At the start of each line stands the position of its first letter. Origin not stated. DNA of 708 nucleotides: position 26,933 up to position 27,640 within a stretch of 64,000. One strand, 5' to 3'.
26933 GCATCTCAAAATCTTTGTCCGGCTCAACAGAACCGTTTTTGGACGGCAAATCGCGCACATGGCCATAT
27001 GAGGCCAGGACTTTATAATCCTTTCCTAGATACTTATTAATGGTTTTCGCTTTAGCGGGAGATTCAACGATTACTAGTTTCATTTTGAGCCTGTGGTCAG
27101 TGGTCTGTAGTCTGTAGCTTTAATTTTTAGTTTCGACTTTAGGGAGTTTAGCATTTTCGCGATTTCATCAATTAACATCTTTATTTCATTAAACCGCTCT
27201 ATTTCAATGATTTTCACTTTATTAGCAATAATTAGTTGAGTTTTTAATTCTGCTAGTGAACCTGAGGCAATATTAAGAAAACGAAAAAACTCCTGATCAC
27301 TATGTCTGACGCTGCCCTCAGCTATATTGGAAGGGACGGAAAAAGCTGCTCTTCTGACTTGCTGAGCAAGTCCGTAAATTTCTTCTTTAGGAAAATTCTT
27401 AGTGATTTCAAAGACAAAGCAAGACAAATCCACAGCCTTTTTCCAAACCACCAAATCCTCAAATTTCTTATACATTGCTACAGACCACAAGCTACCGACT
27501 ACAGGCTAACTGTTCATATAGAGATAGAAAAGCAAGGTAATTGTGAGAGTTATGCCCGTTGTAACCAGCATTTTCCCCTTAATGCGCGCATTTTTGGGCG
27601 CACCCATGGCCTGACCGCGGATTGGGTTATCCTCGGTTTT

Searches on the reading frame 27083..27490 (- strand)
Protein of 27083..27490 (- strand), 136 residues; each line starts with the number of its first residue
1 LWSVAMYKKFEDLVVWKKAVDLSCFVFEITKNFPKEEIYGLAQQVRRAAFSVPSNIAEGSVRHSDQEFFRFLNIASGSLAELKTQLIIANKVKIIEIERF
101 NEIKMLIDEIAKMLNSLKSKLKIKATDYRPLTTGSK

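Call 83: search_protein_families(library=pfam, proteins=[window:27083-27490:-], max_evalue=0.01)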
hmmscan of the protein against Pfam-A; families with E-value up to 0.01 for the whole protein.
window:27083-27490:- (136 aa): 2 families
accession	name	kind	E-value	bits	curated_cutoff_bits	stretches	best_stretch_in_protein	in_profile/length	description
PF05635.17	23S_rRNA_IVP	-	4.5e-39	133.4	33.8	1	11-116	1-106/106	23S rRNA-intervening sequence protein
PF22296.2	bAvd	-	2.8e-10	41.1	40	1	13-120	1-106/107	bAvd-like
